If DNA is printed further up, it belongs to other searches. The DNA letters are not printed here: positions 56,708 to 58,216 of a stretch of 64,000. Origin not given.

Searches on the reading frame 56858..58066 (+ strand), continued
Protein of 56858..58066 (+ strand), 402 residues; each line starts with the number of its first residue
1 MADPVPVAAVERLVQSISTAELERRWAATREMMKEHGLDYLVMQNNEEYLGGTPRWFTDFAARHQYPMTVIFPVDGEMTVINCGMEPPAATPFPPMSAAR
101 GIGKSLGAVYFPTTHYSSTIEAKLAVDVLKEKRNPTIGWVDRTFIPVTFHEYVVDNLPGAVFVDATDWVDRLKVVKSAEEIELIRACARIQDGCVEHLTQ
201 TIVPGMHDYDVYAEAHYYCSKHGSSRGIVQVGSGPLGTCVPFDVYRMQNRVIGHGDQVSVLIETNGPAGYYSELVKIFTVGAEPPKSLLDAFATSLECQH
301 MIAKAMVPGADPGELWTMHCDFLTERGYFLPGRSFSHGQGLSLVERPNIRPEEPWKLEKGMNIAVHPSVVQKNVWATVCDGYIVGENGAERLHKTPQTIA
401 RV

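Call 73: search_protein_families(library=pfam, proteins=[L151:2779-3714:+, L097:3428-4234:+, L164:2619-3596:-, L113:569-1393:+, L135:11643-13136:+, L142:168-635:+, L125:4685-5143:+, L143:937-2250:-, L135:6995-7972:+, L096:9158-9811:+], max_evalue=0.00001)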
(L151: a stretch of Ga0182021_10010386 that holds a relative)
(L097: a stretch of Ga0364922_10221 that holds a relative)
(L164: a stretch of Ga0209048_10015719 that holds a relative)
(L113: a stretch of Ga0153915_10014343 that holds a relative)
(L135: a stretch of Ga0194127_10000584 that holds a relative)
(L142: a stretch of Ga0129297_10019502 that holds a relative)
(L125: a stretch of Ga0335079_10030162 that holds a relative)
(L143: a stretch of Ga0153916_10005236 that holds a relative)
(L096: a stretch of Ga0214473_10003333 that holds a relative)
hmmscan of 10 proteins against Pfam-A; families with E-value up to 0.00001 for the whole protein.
L151:2779-3714:+ (311 aa): 2 families
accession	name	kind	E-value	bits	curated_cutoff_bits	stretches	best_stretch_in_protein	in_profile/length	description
PF02826.25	2-Hacid_dh_C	-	9.2e-55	185.2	25.1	1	104-276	2-178/178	D-isomer specific 2-hydroxyacid dehydrogenase, NAD binding domain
PF00389.36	2-Hacid_dh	-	6.8e-08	32.7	24.6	1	20-302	19-128/134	D-isomer specific 2-hydroxyacid dehydrogenase, catalytic domain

L097:3428-4234:+ (268 aa): 3 families
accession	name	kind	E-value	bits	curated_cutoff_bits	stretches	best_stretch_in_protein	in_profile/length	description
PF13561.12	adh_short_C2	-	2e-53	181.8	27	1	16-264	3-236/236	Enoyl-(Acyl carrier protein) reductase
PF00106.31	adh_short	-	3.2e-51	174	26.6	1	8-198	1-185/195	short chain dehydrogenase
PF08659.16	KR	-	1.9e-11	44.6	22.6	1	11-120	4-116/180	KR domain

L164:2619-3596:- (325 aa): 1 family
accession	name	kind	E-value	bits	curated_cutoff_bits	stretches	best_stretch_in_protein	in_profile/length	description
PF03401.19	TctC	-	2.9e-42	145.5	27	1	56-311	1-260/274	Tripartite tricarboxylate transporter family receptor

L113:569-1393:+ (274 aa): 4 families
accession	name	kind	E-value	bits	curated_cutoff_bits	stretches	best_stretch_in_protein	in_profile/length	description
PF00005.33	ABC_tran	-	1.8e-32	113.2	25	1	35-176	2-137/137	ABC transporter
PF13304.12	AAA_21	-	2.2e-07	31.7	27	0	46-65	1-20/304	AAA domain, putative AbiEii toxin, Type IV TA system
PF00004.35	AAA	-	2.2e-06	28.6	21.2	0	47-207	1-110/131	ATPase family associated with various cellular activities (AAA)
PF13191.12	AAA_16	-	7e-06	27.1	32.6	0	42-98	22-64/167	AAA ATPase domain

L135:11643-13136:+ (497 aa): 1 family
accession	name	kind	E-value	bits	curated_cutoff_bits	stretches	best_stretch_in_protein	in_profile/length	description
PF01970.21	TctA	-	6.3e-162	539.5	28.9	1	20-438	1-423/423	Tripartite tricarboxylate transporter TctA family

L142:168-635:+ (155 aa): 1 family
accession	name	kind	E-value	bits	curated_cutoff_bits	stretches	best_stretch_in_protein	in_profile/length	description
PF07331.16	TctB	-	7.6e-20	71.9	29.1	1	7-146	2-137/137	Tripartite tricarboxylate transporter TctB family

L125:4685-5143:+ (152 aa): 1 family
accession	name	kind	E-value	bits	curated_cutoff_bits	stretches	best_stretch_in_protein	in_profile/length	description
PF08502.15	LeuA_dimer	-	1.2e-16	61.2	24.9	1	37-141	33-129/131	LeuA allosteric (dimerisation) domain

L143:937-2250:- (437 aa): 1 family
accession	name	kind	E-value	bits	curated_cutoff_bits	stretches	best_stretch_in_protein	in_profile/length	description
PF06808.19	DctM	-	3e-81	273.8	23.8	1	11-427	1-413/413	Tripartite ATP-independent periplasmic transporter, DctM component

L135:6995-7972:+ (325 aa): 1 family
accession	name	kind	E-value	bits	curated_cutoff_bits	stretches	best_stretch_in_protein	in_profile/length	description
PF04909.20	Amidohydro_2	-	1.2e-37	130.7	26.4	1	43-323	18-288/289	Amidohydrolase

L096:9158-9811:+ (217 aa): 1 family
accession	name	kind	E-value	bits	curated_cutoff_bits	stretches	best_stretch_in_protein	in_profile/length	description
PF00857.26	Isochorismatase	-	2.2e-30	106.5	27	1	28-212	2-175/175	Isochorismatase domain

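Call 75: fold_search(model_id=the predicted structure, library=pdb)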
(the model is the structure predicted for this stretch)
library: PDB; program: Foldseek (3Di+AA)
matches with E <= 10: 797; with E <= 0.001: 233
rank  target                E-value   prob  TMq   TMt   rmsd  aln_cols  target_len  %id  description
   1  4ege                  8.8e-26  1.00  0.75  0.80   4.2       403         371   22  Crystal Structure of Dipeptidase PepE from Mycobacterium ulcerans (released 2012-04-25)
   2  3q6d_D                9.9e-26  1.00  0.72  0.81   4.3       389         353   22  Xaa-Pro dipeptidase from Bacillus anthracis. (released 2011-02-02)
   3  3q6d_C                1.5e-25  1.00  0.72  0.81   4.1       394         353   21  Xaa-Pro dipeptidase from Bacillus anthracis. (released 2011-02-02)
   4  3q6d_A                3.5e-25  1.00  0.71  0.79   4.1       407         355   21  Xaa-Pro dipeptidase from Bacillus anthracis. (released 2011-02-02)
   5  4fkc                  4.2e-25  1.00  0.74  0.80   4.0       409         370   16  Recombinant prolidase from Thermococcus sibiricus (released 2012-11-07)
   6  6yo9_A                7.3e-25  1.00  0.76  0.77   4.4       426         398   17  Product bound structure of the Ectoine utilization protein EutD (DoeA) from Halomonas elongata (released 2020-05-20)
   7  6twj_A                9.3e-25  1.00  0.74  0.76   4.3       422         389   17  Apo structure of the Ectoine utilization protein EutD (DoeA) from Halomonas elongata (released 2020-05-20)
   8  6twk_A                1.1e-24  1.00  0.75  0.76   4.4       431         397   17  Substrate bound structure of the Ectoine utilization protein EutD (DoeA) from Halomonas elongata (released 2020-05-20)
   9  5cnx_A                1.2e-24  1.00  0.73  0.81   4.2       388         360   20  Crystal structure of Xaa-Pro aminopeptidase from Escherichia coli K12 (released 2016-07-20)
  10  1kp0_A                1.3e-24  1.00  0.77  0.77   3.7       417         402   18  The Crystal Structure Analysis of Creatine Amidinohydrolase from Actinobacillus (released 2002-07-31)
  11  7n02_A                1.5e-24  1.00  0.69  0.75   5.1       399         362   18  X-ray crystallographic structure model of Lactococcus lactis prolidase mutant D36S (released 2021-06-02)
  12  2zsg_A                3.1e-24  1.00  0.76  0.85   3.8       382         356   19  Crystal structure of X-Pro aminopeptidase from Thermotoga maritima MSB8 (released 2008-10-14)
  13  1wy2_A                3.8e-24  1.00  0.70  0.79   4.1       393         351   19  Crystal Structure of the Prolidase from Pyrococcus horikoshii OT3 (released 2005-02-22)
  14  7yto_A                4.0e-24  1.00  0.76  0.76   4.3       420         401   18  The Crystal Structure Analysis of Creatine Amidinohydrolase from Alcaligenes sp. KS-85 (released 2023-08-23)
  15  7yto_B                4.3e-24  1.00  0.79  0.79   3.5       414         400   18  The Crystal Structure Analysis of Creatine Amidinohydrolase from Alcaligenes sp. KS-85 (released 2023-08-23)
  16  6twk_B                5.1e-24  1.00  0.76  0.77   4.4       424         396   17  Substrate bound structure of the Ectoine utilization protein EutD (DoeA) from Halomonas elongata (released 2020-05-20)
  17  7yto_F                5.8e-24  1.00  0.76  0.76   3.9       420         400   17  The Crystal Structure Analysis of Creatine Amidinohydrolase from Alcaligenes sp. KS-85 (released 2023-08-23)
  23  1chm_A                4.3e-23  1.00  0.78  0.78   3.9       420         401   18  ENZYMATIC MECHANISM OF CREATINE AMIDINOHYDROLASE AS DEDUCED FROM CRYSTAL STRUCTURES (released 1994-04-30)
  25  4s00_A                6.5e-23  1.00  0.74  0.69   4.1       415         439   16  Crystal structure of metallopeptidase-like dimethylsulphoniopropionate (DMSP) lyase RlDddP mutant Y366A in complex wit (released 2015-08-05)
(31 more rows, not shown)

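Call 86: search_protein_families(library=pfam, proteins=[L096:13270-14748:+, L105:6903-8618:+, L096:14918-17011:+, L149:2070-3284:-, L093:187-2307:-, L093:2669-3406:+, L141:7738-8802:-, L135:2907-3857:+, L115:3826-4845:+, L163:897-1709:+], max_evalue=0.00001)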
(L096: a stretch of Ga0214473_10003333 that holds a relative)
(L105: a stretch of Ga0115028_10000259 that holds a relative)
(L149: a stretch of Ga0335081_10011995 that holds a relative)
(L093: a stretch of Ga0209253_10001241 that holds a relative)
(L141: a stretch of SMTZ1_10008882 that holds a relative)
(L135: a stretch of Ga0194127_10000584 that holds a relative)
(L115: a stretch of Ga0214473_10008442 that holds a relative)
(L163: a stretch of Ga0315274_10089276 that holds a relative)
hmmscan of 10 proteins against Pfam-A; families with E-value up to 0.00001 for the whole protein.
L096:13270-14748:+ (492 aa): 1 family
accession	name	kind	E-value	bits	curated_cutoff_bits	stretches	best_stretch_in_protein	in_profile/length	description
PF13458.12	Peripla_BP_6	-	4.9e-32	112.4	31.7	1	91-434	1-325/343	Periplasmic binding protein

L105:6903-8618:+ (571 aa): 1 family
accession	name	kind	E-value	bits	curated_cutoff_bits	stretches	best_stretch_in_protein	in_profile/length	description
PF02554.20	CstA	-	6.9e-140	467.8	27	2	12-358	1-354/560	Carbon starvation protein CstA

L096:14918-17011:+ (697 aa): 9 families
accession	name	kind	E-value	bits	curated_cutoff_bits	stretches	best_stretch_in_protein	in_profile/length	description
PF00724.26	Oxidored_FMN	-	8.7e-59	199.9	27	1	7-371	2-341/342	NADH:flavin oxidoreductase / NADH oxidase family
PF07992.20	Pyr_redox_2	-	1.9e-27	96.9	26.1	2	416-664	1-247/291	Pyridine nucleotide-disulphide oxidoreductase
PF00070.33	Pyr_redox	-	3.8e-16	59.8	22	1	562-629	2-69/82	Pyridine nucleotide-disulphide oxidoreductase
PF13450.12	NAD_binding_8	-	2.5e-15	57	21.9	1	420-468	1-47/68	NAD(P)-binding Rossmann-like domain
PF01266.30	DAO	-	9.4e-12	45.5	27.9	0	562-610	2-50/353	FAD dependent oxidoreductase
PF12831.13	FAD_oxidored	-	1.8e-10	41.1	27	1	418-459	2-43/416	FAD dependent oxidoreductase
PF03486.20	HI0933_like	-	1.2e-07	31.9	50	0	417-452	2-37/244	HI0933-like protein Rossmann domain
PF13738.12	Pyr_redox_3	-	1.5e-06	28.2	30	0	415-448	164-197/305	Pyridine nucleotide-disulphide oxidoreductase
PF01134.28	GIDA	-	3.3e-06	26.8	22.1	0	417-448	1-32/391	Glucose inhibited division protein A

L149:2070-3284:- (404 aa): 3 families
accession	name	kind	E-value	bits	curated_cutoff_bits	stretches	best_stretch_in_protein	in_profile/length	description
PF13458.12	Peripla_BP_6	-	1.1e-49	170.5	31.7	1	35-367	1-328/343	Periplasmic binding protein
PF13433.12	Peripla_BP_5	-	2.5e-21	76.6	27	1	36-129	1-94/363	Periplasmic binding protein domain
PF01094.35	ANF_receptor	-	4.9e-09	36.1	25.4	1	63-369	10-341/353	Receptor family ligand binding region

L093:187-2307:- (706 aa): 3 families
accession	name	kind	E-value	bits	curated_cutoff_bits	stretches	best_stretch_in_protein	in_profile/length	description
PF00384.28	Molybdopterin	-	2.4e-39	135.8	24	1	62-487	1-352/353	Molybdopterin oxidoreductase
PF01568.27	Molydop_binding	-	1.7e-23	83.2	26.8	1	582-698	1-108/110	Molydopterin dinucleotide binding domain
PF04879.21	Molybdop_Fe4S4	-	6.8e-16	58.4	22.7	1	5-59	1-55/55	Molybdopterin oxidoreductase Fe4S4 domain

L093:2669-3406:+ (245 aa): 2 families
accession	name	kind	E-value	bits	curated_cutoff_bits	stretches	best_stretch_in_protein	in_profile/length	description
PF07729.17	FCD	-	4.3e-18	66.3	24.3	1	111-231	1-123/125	FCD domain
PF00392.27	GntR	-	1.9e-17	63.1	27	1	23-80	3-60/64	Bacterial regulatory proteins, gntR family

L141:7738-8802:- (354 aa): 1 family
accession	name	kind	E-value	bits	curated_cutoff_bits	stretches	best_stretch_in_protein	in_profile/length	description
PF03480.18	DctP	-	1.7e-46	159.3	23.4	1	51-327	14-281/286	Bacterial extracellular solute-binding protein, family 7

L135:2907-3857:+ (316 aa): 4 families
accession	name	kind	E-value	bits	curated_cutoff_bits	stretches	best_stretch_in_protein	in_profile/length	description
PF02737.24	3HCDH_N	-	4.7e-62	209.5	22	1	9-189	1-179/180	3-hydroxyacyl-CoA dehydrogenase, NAD binding domain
PF00725.27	3HCDH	-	2.1e-22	79.9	22.1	1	192-288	1-95/97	3-hydroxyacyl-CoA dehydrogenase, C-terminal domain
PF03446.21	NAD_binding_2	-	2.3e-07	31.4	21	1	9-138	1-110/161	NAD binding domain of 6-phosphogluconate dehydrogenase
PF01210.29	NAD_Gly3P_dh_N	-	2.8e-06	27.8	23.1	1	9-99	1-81/158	NAD-dependent glycerol-3-phosphate dehydrogenase N-terminus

L115:3826-4845:+ (339 aa): 1 family
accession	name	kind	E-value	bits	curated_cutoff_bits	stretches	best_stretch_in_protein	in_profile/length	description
PF03480.18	DctP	-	3.8e-43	148.3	23.4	1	57-317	13-279/286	Bacterial extracellular solute-binding protein, family 7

L163:897-1709:+ (270 aa): 1 family
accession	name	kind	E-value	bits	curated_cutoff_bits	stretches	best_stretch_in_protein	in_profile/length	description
PF00528.27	BPD_transp_1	-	8.7e-28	97.7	26.4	1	94-264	1-183/184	Binding-protein-dependent transport system inner membrane component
